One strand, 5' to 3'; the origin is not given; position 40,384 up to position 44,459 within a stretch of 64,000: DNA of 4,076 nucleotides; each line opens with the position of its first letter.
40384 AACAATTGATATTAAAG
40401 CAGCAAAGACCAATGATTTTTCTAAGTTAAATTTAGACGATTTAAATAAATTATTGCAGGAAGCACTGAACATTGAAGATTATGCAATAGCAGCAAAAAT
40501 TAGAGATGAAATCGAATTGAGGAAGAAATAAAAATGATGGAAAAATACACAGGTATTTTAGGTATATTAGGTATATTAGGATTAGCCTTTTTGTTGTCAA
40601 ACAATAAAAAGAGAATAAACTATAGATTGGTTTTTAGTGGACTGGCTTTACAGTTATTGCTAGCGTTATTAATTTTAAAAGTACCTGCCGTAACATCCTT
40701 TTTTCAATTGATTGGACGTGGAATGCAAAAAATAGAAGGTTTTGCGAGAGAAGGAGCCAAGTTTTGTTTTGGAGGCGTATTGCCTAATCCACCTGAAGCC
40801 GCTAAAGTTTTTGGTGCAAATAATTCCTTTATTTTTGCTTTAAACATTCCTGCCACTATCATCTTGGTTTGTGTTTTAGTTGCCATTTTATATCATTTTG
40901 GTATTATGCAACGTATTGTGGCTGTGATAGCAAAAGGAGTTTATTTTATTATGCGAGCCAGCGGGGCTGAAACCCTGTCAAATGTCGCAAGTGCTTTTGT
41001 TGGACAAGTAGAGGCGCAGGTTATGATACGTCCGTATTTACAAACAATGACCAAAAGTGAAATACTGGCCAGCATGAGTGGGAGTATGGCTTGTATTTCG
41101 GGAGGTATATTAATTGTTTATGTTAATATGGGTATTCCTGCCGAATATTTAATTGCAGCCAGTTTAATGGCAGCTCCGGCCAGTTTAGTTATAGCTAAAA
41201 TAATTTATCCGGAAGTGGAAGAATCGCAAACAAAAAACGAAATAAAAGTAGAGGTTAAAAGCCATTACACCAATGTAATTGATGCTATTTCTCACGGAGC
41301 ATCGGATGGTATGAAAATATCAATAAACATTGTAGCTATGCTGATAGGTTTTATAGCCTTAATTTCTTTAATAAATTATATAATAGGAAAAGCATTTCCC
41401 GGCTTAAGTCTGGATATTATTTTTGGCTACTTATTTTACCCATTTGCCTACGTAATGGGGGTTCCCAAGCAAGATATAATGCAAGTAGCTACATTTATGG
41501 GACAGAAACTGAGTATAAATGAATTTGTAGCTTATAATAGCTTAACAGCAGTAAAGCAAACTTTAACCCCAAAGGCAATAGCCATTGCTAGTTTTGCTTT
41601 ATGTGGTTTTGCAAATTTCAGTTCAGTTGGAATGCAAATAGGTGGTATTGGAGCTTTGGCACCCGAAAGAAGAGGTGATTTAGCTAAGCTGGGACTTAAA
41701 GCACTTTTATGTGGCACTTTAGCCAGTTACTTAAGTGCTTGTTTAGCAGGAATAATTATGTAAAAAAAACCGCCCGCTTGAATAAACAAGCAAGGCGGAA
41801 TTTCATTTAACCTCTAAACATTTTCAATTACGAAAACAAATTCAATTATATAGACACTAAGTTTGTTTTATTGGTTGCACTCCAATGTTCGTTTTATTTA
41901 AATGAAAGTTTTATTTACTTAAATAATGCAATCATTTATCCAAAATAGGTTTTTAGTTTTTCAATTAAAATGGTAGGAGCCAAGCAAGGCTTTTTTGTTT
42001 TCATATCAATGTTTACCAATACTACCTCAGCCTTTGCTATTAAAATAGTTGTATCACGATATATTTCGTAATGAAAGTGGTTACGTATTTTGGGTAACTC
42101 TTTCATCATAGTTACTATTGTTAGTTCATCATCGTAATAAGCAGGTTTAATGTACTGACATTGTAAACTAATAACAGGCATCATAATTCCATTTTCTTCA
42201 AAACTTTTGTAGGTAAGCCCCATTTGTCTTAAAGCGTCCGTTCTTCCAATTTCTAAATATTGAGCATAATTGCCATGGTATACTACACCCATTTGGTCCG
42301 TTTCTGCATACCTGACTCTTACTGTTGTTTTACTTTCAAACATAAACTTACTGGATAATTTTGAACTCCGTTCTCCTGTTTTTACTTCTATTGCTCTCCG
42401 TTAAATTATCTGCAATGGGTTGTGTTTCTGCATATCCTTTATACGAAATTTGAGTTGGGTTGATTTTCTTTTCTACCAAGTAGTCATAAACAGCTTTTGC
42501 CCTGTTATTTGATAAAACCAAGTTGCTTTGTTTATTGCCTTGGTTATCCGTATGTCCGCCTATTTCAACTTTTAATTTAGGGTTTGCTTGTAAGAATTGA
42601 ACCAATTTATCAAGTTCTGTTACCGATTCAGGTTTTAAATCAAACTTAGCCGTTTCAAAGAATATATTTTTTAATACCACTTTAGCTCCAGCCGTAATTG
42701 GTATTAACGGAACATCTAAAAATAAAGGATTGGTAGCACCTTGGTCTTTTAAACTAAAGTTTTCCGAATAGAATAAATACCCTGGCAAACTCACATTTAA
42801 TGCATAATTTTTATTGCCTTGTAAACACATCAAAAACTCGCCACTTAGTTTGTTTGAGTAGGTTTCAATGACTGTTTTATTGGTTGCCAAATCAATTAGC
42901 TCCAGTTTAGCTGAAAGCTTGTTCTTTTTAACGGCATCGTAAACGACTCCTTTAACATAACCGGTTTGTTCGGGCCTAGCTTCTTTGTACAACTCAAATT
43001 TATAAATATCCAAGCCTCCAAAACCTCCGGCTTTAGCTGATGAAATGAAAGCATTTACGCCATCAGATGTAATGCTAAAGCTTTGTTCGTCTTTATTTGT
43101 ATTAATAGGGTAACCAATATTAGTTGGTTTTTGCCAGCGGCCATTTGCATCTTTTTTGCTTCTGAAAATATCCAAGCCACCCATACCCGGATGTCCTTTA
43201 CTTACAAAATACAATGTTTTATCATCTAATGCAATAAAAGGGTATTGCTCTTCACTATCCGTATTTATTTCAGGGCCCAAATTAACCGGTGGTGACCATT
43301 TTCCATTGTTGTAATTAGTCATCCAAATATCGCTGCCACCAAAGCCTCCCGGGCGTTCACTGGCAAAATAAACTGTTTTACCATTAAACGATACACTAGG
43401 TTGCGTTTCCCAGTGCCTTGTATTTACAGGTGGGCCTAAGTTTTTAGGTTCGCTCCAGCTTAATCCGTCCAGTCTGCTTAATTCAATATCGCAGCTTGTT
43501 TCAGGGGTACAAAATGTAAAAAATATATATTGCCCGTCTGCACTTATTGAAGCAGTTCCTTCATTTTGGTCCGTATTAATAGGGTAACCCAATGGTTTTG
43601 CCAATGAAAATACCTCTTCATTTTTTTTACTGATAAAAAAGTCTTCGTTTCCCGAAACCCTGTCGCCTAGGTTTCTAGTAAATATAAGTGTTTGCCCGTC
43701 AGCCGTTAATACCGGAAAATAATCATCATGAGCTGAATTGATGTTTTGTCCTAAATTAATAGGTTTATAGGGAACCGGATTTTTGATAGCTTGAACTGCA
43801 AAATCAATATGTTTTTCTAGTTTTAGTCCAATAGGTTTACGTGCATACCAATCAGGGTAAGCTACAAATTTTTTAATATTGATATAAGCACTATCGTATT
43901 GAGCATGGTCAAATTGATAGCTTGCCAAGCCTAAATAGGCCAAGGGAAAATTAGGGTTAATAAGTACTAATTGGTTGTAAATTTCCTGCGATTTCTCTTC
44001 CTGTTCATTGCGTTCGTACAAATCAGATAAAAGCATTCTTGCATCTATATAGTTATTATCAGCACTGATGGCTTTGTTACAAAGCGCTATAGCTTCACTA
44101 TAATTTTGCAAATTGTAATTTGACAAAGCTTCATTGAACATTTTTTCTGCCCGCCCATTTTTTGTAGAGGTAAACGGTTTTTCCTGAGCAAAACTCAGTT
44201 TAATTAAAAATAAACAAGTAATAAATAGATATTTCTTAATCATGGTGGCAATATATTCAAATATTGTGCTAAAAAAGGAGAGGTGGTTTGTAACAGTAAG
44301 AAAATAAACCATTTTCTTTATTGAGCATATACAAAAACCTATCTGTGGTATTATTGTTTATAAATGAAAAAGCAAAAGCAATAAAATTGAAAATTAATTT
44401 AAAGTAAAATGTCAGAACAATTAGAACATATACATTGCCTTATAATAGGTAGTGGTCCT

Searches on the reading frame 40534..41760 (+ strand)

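Call 55: search_protein_families(library=pfam, proteins=[window:40534-41760:+], max_evalue=0.000001)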
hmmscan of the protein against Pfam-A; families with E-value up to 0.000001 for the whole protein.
window:40534-41760:+ (409 aa): 3 families
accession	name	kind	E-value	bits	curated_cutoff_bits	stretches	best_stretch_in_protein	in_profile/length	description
PF07662.18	Nucleos_tra2_C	-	3.9e-79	265.7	32.3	1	205-406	1-213/213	Na+ dependent nucleoside transporter C-terminus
PF01773.25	Nucleos_tra2_N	-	3.4e-23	82.4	27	1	9-81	1-73/74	Na+ dependent nucleoside transporter N-terminus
PF07670.19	Gate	-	1.3e-09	38.8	29.6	1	108-200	7-101/104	Nucleoside recognition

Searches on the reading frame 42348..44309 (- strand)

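Call 55: search_protein_families(library=pfam, proteins=[window:42348-44309:-], max_evalue=0.000001)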
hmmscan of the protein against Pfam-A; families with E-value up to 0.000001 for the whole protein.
window:42348-44309:- (653 aa): 3 families
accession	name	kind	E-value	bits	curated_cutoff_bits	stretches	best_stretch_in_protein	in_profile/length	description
PF07676.18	PD40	-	1.4e-25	89.1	20.9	1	291-330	1-38/38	WD40-like Beta Propeller Repeat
PF00691.25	OmpA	-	1.5e-23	83.4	27.2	1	550-645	1-98/98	OmpA family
PF14559.12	TPR_19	-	1.2e-07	32.3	25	1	69-125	6-62/68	Tetratricopeptide repeat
